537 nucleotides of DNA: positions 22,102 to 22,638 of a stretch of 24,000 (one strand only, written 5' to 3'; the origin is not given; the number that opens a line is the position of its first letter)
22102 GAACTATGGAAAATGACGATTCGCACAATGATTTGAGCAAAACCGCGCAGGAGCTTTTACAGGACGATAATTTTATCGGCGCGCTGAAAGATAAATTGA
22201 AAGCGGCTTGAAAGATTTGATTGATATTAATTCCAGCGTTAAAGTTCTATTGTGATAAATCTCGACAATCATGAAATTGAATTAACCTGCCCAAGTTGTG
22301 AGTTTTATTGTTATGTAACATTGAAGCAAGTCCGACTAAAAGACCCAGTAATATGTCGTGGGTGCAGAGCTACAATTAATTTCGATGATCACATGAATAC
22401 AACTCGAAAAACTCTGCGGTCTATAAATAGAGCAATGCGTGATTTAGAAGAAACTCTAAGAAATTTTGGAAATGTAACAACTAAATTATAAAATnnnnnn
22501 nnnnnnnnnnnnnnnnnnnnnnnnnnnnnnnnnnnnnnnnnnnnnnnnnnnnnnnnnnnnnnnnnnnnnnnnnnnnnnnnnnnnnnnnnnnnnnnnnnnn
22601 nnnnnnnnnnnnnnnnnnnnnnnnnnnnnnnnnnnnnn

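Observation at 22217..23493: Uncharacterised two-gene cassette: zinc-ribbon protein plus PD-(D/E)xK nuclease-like protein (candidate defence system)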

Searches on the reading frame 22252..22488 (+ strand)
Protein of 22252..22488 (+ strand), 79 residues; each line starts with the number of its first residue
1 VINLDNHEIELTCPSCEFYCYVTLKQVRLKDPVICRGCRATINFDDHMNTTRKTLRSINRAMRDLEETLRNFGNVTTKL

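Call 4: search_protein_families(library=pfam, proteins=[window:22252-22488:+], max_evalue=1)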
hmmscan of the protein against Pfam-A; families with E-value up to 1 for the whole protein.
window:22252-22488:+ (79 aa): 3 families
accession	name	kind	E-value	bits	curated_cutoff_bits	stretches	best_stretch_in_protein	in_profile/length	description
PF21947.2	Toxin_cobra-type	-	0.0082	16.8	25.3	1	11-41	14-44/63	Snake toxin cobra-type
PF04810.20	zf-Sec23_Sec24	-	0.02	15.3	25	1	32-44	1-13/39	Sec23/Sec24 zinc finger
PF22289.1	DmmA-like_C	-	0.24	11.8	27.4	0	20-47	7-33/44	Dimethylamine monooxygenase subunit DmmA-like, C-terminal domain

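Call 5: search_protein_families(library=padloc, proteins=[window:22252-22488:+], max_evalue=1)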
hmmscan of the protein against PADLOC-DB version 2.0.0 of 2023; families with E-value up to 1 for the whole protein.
window:22252-22488:+ (79 aa): 2 families
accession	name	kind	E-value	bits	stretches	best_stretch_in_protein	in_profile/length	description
PDLC00930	Cas12u1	-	0.004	14.1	1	7-59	489-531/533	Cas12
PDLC01692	Cas12f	-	0.0055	13.6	1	8-59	488-530/532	CAS-V-F; effector__SPE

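Call 6: search_protein_families(library=ncbifam, proteins=[window:22252-22488:+], max_evalue=1)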
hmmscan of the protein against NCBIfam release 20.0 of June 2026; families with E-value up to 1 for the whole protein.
window:22252-22488:+ (79 aa): 4 families
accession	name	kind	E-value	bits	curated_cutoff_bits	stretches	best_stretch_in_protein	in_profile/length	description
NF038384.1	zinc_YnfU_fam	subfamily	0.003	17.1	36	1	4-40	10-46/52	YnfU family zinc-binding protein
NF041259.1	mono_DmmA_fam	domain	0.012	15.9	60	1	6-51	47-89/101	dimethylamine monooxygenase subunit DmmA family protein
NF047912.1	ECs_2282_CxxC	subfamily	0.028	14.3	37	1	9-55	1-50/60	ECs_2282 family putative zinc-binding protein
TIGR02978.1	phageshock_pspC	equivalog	0.12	12.2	104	1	42-77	73-108/121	envelope stress response membrane protein PspC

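Call 7: search_protein_families(library=phrogs, proteins=[window:22252-22488:+], max_evalue=1)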
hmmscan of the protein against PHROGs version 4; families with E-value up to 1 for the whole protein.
window:22252-22488:+ (79 aa): 8 families
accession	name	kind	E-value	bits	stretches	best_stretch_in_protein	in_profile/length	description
phrog_4875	-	unknown function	0.025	15.7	1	5-72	7-59/77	-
phrog_8736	-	unknown function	0.064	14.9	1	8-45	6-41/93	-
phrog_4704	-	tail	0.12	11.9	1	39-77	217-255/625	tail length tape measure protein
phrog_1467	-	unknown function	0.15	12.5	1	8-57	163-216/226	-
phrog_908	-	unknown function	0.15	12.1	1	12-73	204-268/361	-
phrog_5259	-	unknown function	0.23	12.3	0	28-56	31-60/70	-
phrog_20927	-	unknown function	0.24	12.4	1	11-55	45-87/108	-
phrog_5602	-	unknown function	0.84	10.4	0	9-46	17-56/60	-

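Call 41: search_protein_families(library=padloc, alignment_id=A3, max_evalue=0.01)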
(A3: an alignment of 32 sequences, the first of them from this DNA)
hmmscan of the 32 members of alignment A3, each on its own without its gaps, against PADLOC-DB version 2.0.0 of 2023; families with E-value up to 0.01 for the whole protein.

A. member 1, seq(79 aa): 2 families
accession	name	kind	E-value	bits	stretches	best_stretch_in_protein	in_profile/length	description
PDLC00930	Cas12u1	-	0.004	14.1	1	7-59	489-531/533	Cas12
PDLC01692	Cas12f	-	0.0055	13.6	1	8-59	488-530/532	CAS-V-F; effector__SPE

B. families by the number of members that match (of 32 scanned): 6 families
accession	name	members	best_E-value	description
PDLC00930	Cas12u1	2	0.004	Cas12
PDLC01692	Cas12f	2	0.0055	CAS-V-F; effector__SPE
PDLC01230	Cas12a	1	0.0021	CAS-V-A; effector__SPE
PDLC04447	PDC-M14A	1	0.0053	-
PDLC01232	Cas12a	1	0.0056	Cas12a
PDLC04162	HEC-08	1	0.007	-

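Call 42: search_solved_structures(query=A3, max_evalue=10, show_alignments=2)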
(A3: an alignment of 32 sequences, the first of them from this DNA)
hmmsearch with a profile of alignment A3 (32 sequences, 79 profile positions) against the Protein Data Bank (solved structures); distinct sequences matched with E-value up to 10: 42.
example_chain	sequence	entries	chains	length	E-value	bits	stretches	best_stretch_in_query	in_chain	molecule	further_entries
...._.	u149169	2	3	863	0.077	16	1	8-41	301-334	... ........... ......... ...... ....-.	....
6jde_B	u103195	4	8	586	0.11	15.4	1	4-23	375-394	Putative DNA repair helicase RadD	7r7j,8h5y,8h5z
2kae_A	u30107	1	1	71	0.11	15.4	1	9-39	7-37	GATA-type transcription factor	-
8qae_A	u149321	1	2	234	0.16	14.9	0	46-73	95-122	sc-apCC-6-SLLA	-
7bkb_B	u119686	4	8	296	0.18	14.8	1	22-72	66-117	CoB--CoM heterodisulfide reductase subunit B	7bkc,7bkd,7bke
8qaf_A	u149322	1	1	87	0.24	14.4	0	46-71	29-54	sc-apCC-8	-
23as_0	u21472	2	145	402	0.26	14.3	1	15-73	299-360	Sorting nexin 1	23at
5j0h_A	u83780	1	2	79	0.28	14.2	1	44-74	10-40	Design construct 2L6HC3_13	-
5k2m_E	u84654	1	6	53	0.29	14.1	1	11-44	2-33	Probable lysine biosynthesis protein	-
6xy1_A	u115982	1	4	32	0.3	14.1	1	50-74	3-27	4-KE-4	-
2e2z_A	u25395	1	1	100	0.35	13.9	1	1-68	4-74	Tim15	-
1fxk_C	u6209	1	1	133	0.36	13.8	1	43-78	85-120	PROTEIN (PREFOLDIN)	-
2o03_A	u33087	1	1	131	0.42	13.6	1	30-70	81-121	probable Zinc uptake regulation protein FurB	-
5j0i_A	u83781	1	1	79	0.48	13.4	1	44-73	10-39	Designed protein 2L6HC3_12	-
7s0s_d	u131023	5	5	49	0.69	12.9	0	8-29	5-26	50S ribosomal protein L33 | Large ribosomal subunit protein bL33A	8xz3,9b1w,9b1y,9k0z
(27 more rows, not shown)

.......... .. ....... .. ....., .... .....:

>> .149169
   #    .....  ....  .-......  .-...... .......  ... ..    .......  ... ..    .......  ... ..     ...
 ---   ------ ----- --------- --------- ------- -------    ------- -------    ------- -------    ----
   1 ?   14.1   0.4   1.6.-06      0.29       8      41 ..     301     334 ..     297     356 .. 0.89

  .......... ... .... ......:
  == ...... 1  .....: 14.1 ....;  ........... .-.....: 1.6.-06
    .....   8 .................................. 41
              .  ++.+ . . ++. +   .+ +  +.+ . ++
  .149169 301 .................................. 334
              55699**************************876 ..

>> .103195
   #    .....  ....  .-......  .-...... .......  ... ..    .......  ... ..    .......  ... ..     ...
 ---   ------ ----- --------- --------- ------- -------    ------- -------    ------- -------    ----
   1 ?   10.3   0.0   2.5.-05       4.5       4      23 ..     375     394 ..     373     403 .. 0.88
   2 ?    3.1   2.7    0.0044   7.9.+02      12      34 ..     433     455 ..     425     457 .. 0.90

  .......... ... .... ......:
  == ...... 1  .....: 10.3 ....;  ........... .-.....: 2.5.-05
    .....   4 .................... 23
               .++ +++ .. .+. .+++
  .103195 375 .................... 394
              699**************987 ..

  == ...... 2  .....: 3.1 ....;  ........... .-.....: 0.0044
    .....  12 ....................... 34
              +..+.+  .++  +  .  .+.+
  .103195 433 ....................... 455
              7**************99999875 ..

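Call 77: find_homologous_proteins(query=A3, max_evalue=0.001)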
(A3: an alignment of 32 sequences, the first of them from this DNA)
Query A3 (32 sequences) (79 aa, profile of the alignment): 108 proteins with E <= 0.001 among 160 candidates.
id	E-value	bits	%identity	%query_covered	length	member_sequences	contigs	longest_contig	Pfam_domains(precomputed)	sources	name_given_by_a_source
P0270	2.6e-31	125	59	92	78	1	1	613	-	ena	-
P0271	4.7e-31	124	60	92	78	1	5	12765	-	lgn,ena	-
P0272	1.1e-30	123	58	100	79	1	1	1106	-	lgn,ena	-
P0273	1.1e-30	123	62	92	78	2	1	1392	-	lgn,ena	-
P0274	1.4e-30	123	58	92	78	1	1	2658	-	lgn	-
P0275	3.0e-30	122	51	100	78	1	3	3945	-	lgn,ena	-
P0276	3.1e-30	121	54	91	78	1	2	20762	-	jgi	-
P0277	7.9e-30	120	53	91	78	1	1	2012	-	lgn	-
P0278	9.9e-30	120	54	100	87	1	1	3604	-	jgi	-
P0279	1.1e-29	120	100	100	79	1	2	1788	-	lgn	-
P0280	1.2e-29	120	59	92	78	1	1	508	-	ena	-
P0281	1.7e-29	119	54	91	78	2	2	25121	-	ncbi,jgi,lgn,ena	-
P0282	2.5e-29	119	51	92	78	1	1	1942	-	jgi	-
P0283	5.3e-29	118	51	90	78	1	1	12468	-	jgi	-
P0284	5.9e-29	117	53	92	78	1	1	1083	-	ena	-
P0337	3.3e-19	86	32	90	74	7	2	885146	-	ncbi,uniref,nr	ncbi:hypothetical protein [Teredinibacter turnerae]|uniref:hypothetical protein n=1 Tax=Teredinibact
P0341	6.1e-18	82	34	92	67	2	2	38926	-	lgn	-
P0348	1.3e-17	81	43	72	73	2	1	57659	-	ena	-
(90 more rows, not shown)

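Call 78: find_encoding_contigs(protein=P0337, flank=8000, max_places=2)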
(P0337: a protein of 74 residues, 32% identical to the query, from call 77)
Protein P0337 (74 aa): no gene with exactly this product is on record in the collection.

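Call 79: find_encoding_contigs(protein=P0348, flank=8000, max_places=1)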
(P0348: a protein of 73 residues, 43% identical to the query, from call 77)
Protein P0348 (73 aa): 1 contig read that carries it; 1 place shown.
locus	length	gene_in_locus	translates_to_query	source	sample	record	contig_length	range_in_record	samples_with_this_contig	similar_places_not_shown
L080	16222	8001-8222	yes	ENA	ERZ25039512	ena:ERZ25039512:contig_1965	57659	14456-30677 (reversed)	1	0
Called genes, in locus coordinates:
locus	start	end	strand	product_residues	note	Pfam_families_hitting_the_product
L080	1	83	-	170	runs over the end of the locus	PF01209:Ubie_methyltran, PF13489:Methyltransf_23, PF13847:Methyltransf_31, PF08241:Methyltransf_11, PF08242:Methyltransf_12, PF13649:Methyltransf_25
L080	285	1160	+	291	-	PF04087:DUF389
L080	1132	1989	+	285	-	-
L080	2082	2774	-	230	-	PF01810:LysE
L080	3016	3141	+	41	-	-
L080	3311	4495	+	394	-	PF07228:SpoIIE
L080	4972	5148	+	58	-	-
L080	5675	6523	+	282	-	PF02661:Fic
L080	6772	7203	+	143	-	PF01797:Y1_Tnp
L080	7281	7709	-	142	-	-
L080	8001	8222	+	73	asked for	-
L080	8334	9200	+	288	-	-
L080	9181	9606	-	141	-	-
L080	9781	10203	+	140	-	-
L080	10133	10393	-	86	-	-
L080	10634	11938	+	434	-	PF02449:Glyco_hydro_42, PF08532:Glyco_hydro_42M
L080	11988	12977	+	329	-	PF14100:DUF6807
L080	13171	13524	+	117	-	-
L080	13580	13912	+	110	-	-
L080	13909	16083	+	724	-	PF14683:CBM-like, PF17678:Glyco_hydro_92N, PF07971:Glyco_hydro_92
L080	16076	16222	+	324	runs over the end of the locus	PF07971:Glyco_hydro_92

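Call 80: find_encoding_contigs(protein=P0341, flank=8000, max_places=1)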
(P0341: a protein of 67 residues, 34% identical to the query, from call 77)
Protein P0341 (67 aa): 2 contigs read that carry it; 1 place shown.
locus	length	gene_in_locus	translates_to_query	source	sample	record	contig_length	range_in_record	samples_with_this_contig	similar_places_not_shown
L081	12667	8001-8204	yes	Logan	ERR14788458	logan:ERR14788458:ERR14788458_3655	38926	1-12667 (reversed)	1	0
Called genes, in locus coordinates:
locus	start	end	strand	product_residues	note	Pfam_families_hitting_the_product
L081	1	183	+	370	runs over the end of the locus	PF20706:GT4-conflict, PF00534:Glycos_transf_1, PF13692:Glyco_trans_1_4, PF13524:Glyco_trans_1_2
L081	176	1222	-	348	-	PF01075:Glyco_transf_9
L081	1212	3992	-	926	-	PF02739:5_3_exonuc_N, PF01367:5_3_exonuc, PF01612:DNA_pol_A_exo1, PF22619:DNA_polI_exo1, PF00476:DNA_pol_A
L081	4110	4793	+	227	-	-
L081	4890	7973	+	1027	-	PF02384:N6_Mtase, PF20473:MmeI_Mtase, PF07669:Eco57I, PF02384:N6_Mtase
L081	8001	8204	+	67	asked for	-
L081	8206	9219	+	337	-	-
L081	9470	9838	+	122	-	PF04480:DUF559, PF18741:MTES_1575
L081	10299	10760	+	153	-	PF01797:Y1_Tnp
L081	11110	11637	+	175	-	PF05425:CopD (weak)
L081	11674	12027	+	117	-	PF02635:DsrE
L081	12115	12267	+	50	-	-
